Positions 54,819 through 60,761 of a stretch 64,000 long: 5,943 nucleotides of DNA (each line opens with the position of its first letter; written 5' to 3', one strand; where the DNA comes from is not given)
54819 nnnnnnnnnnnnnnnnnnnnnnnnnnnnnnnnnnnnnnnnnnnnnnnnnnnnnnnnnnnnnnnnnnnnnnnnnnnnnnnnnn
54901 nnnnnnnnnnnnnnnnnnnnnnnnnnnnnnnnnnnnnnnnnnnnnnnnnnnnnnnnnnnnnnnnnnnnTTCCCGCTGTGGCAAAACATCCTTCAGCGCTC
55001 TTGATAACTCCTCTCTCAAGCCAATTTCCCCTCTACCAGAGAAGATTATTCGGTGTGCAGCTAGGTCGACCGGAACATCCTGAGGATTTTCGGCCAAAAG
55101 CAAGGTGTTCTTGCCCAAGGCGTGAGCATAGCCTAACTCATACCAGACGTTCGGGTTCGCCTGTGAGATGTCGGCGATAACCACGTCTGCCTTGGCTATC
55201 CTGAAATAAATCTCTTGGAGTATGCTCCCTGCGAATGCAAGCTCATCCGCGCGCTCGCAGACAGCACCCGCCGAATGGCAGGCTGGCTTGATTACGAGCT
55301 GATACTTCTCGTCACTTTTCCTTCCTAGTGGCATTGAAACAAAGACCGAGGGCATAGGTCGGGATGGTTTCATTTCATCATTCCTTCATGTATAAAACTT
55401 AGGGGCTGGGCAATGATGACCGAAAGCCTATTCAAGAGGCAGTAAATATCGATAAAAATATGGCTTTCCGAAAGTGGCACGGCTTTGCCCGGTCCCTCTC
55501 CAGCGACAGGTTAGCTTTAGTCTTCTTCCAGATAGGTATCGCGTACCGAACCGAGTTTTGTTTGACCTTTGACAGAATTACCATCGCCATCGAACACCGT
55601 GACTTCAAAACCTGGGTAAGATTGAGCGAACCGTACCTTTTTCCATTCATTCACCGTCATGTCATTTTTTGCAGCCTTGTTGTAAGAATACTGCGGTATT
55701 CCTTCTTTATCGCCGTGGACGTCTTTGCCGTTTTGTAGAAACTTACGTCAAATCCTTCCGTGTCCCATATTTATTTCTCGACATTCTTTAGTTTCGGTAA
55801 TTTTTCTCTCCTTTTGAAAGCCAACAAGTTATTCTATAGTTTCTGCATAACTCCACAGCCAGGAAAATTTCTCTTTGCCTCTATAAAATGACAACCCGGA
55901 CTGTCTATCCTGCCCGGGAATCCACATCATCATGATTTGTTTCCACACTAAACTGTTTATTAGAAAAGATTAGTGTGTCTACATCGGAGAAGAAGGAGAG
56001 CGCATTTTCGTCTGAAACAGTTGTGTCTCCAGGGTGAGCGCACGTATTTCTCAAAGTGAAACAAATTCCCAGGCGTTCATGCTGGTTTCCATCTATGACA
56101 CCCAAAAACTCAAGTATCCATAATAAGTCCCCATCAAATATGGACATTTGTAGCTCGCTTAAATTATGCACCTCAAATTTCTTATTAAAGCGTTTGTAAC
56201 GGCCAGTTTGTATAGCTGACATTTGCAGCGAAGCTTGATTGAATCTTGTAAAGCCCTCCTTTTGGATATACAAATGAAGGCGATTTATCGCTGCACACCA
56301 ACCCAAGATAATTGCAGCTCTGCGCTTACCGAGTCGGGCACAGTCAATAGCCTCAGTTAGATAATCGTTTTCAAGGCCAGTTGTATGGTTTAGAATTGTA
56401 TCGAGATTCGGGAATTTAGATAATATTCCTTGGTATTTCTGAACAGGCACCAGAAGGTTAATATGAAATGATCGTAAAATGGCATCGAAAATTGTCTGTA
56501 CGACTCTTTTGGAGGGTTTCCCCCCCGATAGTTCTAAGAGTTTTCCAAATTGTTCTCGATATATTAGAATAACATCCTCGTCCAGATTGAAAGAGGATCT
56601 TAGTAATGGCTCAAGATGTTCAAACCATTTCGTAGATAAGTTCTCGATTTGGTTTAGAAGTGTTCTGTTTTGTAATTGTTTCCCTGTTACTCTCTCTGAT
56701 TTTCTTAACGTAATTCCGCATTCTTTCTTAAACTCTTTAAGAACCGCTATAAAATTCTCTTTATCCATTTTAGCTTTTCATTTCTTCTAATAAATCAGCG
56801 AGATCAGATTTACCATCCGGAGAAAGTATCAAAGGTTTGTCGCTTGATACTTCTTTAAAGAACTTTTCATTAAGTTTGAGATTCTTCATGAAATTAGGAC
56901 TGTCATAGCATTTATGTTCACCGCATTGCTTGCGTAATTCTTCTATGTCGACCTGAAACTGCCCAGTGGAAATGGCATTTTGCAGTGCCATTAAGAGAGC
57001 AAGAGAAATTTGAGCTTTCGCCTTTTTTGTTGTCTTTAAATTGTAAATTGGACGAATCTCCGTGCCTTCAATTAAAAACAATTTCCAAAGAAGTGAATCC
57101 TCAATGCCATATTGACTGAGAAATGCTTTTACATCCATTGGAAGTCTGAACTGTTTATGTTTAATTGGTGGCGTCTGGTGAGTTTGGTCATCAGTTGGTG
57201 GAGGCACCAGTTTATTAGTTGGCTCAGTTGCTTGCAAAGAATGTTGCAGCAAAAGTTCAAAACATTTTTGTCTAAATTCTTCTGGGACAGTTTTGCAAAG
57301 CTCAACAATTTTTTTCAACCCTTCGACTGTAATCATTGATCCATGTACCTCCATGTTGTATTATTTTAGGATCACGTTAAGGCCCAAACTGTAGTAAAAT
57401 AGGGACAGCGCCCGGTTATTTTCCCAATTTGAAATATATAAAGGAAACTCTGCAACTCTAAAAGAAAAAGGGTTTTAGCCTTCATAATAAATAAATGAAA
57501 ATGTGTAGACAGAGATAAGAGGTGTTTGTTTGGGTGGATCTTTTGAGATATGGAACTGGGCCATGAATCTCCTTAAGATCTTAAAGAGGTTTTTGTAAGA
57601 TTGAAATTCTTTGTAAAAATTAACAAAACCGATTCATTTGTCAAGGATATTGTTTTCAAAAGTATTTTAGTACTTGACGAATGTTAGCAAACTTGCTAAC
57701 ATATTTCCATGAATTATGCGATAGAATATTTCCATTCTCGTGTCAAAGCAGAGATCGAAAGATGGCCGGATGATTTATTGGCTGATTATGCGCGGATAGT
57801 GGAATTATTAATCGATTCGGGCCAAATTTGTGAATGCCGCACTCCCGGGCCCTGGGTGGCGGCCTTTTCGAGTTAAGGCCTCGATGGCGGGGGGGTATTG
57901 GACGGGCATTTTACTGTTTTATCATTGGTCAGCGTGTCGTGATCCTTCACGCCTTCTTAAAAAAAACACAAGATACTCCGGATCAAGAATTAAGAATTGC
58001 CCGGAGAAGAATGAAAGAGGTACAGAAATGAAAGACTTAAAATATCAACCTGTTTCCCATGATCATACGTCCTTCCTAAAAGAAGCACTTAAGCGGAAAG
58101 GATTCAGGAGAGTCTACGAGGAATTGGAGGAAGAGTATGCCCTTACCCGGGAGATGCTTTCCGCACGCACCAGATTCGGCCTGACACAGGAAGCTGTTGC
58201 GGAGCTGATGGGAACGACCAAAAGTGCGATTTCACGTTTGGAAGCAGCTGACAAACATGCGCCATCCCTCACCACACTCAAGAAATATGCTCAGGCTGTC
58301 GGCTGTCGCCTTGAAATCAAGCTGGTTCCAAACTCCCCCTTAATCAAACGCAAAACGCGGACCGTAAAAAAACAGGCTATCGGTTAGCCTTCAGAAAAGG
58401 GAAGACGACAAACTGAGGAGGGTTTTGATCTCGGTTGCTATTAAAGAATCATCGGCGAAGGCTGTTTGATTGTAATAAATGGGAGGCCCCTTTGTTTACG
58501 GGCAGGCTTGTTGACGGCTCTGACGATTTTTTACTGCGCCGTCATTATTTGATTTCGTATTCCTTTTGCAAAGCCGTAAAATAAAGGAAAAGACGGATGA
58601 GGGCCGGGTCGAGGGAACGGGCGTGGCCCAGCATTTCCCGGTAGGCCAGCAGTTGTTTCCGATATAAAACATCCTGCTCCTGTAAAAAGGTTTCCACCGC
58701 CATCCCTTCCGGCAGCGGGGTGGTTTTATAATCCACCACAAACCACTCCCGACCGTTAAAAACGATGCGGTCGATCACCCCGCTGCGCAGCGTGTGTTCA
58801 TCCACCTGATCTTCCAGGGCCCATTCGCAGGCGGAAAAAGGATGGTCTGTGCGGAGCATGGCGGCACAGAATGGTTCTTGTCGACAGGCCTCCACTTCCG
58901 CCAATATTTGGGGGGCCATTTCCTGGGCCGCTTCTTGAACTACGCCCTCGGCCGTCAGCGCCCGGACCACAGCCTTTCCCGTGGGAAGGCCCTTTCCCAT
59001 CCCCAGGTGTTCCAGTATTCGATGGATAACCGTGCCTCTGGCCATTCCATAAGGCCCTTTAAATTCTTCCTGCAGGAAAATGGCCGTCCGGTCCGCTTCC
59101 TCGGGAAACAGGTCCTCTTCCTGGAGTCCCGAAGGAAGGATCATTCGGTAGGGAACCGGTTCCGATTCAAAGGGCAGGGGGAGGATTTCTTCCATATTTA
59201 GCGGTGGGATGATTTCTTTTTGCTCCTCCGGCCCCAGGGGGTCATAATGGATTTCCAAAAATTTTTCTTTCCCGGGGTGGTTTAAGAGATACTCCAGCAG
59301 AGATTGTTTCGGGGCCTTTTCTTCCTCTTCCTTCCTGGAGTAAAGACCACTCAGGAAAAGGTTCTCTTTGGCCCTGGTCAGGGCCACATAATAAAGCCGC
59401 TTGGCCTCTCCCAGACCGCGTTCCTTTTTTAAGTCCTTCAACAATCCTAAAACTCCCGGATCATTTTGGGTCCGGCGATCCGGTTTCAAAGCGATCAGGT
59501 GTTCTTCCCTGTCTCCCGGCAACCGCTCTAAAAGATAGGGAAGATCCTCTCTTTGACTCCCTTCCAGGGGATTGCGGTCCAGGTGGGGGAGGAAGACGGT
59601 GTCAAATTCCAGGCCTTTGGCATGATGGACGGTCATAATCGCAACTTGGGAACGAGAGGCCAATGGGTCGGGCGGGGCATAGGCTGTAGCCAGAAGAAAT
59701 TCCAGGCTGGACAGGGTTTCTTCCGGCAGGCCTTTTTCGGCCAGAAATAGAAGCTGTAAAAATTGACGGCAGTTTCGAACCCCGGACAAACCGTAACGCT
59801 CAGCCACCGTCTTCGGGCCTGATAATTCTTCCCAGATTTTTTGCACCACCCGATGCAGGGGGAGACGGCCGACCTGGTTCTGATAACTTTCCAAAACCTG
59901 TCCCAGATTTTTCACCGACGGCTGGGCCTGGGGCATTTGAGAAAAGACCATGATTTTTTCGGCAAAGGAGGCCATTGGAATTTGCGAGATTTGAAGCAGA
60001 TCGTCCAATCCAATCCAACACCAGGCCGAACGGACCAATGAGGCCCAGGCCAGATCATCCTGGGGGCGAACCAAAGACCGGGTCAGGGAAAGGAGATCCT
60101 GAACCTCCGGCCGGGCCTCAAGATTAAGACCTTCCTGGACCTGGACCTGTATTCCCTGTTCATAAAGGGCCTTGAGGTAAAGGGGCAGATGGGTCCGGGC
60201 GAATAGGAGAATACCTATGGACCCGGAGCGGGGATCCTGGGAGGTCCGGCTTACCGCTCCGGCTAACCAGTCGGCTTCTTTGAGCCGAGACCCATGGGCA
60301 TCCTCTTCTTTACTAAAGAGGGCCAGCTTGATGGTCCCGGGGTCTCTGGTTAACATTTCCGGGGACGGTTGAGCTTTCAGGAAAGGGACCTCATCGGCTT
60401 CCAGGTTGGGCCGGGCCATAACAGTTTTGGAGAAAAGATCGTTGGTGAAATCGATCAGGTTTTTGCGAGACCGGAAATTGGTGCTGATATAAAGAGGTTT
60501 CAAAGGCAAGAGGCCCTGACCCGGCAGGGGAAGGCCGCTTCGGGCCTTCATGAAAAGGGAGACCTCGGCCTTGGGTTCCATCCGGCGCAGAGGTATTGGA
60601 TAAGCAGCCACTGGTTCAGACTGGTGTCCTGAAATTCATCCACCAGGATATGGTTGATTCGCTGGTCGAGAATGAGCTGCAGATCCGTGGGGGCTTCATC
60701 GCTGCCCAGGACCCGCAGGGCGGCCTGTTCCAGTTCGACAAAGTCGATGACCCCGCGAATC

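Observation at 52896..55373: Candidate novel nucleotide-signalling defence string: NDT/TIR-like-cyclase fusion, second cyclase, DUF4263 (Shedu-like) nuclease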

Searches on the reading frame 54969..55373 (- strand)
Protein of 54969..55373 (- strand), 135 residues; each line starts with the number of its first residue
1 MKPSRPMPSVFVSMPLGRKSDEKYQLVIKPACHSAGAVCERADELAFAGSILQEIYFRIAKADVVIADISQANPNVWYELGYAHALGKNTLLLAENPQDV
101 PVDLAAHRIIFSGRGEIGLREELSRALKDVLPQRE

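Call 89: search_solved_structures(query=window:54969-55373:-, max_evalue=1, show_alignments=3)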
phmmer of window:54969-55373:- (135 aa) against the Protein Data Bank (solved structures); distinct sequences matched with E-value up to 1: 13.
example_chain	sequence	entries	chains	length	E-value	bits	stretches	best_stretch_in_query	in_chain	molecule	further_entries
2klh_A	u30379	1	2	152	0.00027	24.2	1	33-99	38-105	c-Myc-responsive protein Rcl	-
4fyh_A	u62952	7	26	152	0.00035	23.9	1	33-99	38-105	Deoxyribonucleoside 5'-monophosphate N-glycosidase | 2'-deoxynucleoside 5'-phosphate N-hydrolase 1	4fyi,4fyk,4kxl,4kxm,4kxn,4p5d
2khz_A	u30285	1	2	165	0.0004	23.7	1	33-99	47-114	c-Myc-responsive protein Rcl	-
8rpt_B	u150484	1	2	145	0.0015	21.8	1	37-99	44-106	2'-deoxynucleoside 5'-phosphate N-hydrolase 1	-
8rps_C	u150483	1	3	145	0.0018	21.6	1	37-99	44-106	2'-deoxynucleoside 5'-phosphate N-hydrolase 1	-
8qhr_A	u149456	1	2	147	0.002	21.4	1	37-99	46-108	2'-deoxynucleoside 5'-phosphate N-hydrolase 1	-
9da1_A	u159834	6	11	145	0.002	21.4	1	38-99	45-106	5-hydroxymethyl-dUMP N-hydrolase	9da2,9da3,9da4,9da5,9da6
8os9_A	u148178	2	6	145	0.002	21.4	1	38-99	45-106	2'-deoxynucleoside 5'-phosphate N-hydrolase 1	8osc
8rqd_C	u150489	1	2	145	0.002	21.4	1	38-99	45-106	2'-deoxynucleoside 5'-phosphate N-hydrolase 1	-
9i3q_A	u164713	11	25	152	0.0022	21.3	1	38-99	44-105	5-hydroxymethyl-dUMP N-hydrolase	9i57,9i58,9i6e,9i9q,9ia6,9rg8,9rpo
4p5e_A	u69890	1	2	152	0.0023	21.2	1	38-99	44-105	2'-deoxynucleoside 5'-phosphate N-hydrolase 1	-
8qhq_A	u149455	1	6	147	0.0055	20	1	38-99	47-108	2'-deoxynucleoside 5'-phosphate N-hydrolase 1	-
5eks_A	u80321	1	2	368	0.55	13.5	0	46-126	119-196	3-dehydroquinate synthase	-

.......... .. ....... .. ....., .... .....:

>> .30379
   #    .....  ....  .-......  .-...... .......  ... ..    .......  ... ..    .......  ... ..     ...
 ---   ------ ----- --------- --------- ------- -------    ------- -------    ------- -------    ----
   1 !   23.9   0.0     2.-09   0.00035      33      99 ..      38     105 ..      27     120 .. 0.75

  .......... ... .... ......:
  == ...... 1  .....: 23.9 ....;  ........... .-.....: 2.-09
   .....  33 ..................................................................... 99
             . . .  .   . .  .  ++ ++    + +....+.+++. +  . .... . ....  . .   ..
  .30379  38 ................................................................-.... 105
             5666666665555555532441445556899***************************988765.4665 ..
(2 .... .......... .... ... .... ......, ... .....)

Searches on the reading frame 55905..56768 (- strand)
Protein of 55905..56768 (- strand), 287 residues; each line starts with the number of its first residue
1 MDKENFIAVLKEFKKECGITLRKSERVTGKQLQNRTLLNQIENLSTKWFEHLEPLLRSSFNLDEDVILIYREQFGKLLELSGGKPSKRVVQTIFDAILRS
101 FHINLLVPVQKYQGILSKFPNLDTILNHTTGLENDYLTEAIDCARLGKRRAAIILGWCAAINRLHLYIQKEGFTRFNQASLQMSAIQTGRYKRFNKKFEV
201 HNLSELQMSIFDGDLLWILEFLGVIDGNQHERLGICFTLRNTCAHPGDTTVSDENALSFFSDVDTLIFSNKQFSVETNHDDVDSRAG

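Call 3: search_protein_families(library=pfam, proteins=[window:55905-56768:-], max_evalue=0.1)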
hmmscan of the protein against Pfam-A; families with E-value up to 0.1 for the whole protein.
window:55905-56768:- (287 aa): 1 family
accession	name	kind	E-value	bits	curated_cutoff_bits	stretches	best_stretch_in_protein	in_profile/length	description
PF17645.6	Amdase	-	0.0075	16.4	25.9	1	121-188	80-150/228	Arylmalonate decarboxylase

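Call 4: search_protein_families(library=padloc, proteins=[window:55905-56768:-], max_evalue=0.1)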
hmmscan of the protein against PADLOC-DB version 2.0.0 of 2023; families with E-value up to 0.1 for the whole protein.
window:55905-56768:- (287 aa): 0 families

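Call 6: search_protein_families(library=ncbifam, proteins=[window:55905-56768:-], max_evalue=0.1)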
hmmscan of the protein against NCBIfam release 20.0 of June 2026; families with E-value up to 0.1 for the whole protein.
window:55905-56768:- (287 aa): 0 families

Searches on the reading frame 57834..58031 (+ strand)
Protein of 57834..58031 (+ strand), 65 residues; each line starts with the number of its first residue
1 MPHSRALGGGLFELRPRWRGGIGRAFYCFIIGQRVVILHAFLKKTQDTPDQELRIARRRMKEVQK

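Call 90: search_protein_families(library=pfam, proteins=[window:57834-58031:+], max_evalue=0.001)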
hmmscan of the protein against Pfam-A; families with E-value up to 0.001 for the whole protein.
window:57834-58031:+ (65 aa): 1 family
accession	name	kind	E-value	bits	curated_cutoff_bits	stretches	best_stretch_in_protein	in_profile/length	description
PF05973.20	Gp49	-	1e-19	70.8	23.9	1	1-61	30-90/90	Phage derived protein Gp49-like (DUF891)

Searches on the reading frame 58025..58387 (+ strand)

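Call 90: search_protein_families(library=pfam, proteins=[window:58025-58387:+], max_evalue=0.001)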
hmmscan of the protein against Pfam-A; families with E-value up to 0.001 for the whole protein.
window:58025-58387:+ (120 aa): 5 families
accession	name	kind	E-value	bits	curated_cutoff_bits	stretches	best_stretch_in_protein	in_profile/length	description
PF01381.28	HTH_3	-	1.3e-13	51.2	23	1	47-97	4-53/55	Helix-turn-helix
PF13560.12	HTH_31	-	4.1e-08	33.8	27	1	47-93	9-55/64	Helix-turn-helix domain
PF12844.13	HTH_19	-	1.9e-05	24.9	30.2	1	46-93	6-52/64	Helix-turn-helix domain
PF13443.12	HTH_26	-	3.2e-05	24.5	22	1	52-97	10-55/63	Cro/C1-type HTH DNA-binding domain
PF13744.12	HTH_37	-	3.8e-05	23.9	27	1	40-99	19-78/80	Helix-turn-helix domain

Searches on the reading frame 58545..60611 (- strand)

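Call 90: search_protein_families(library=pfam, proteins=[window:58545-60611:-], max_evalue=0.001)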
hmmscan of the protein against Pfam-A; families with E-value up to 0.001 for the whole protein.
window:58545-60611:- (688 aa): 3 families
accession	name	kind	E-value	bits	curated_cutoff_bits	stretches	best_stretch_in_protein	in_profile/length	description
PF13361.12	UvrD_C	-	5.9e-28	98.7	25.6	1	42-421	3-346/350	UvrD-like helicase C-terminal domain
PF12705.13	PDDEXK_1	-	9.1e-10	39.3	22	1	523-679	32-189/247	PD-(D/E)XK nuclease superfamily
PF13538.12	UvrD_C_2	-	3.4e-09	36.9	27.4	1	323-343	2-24/52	UvrD-like helicase C-terminal domain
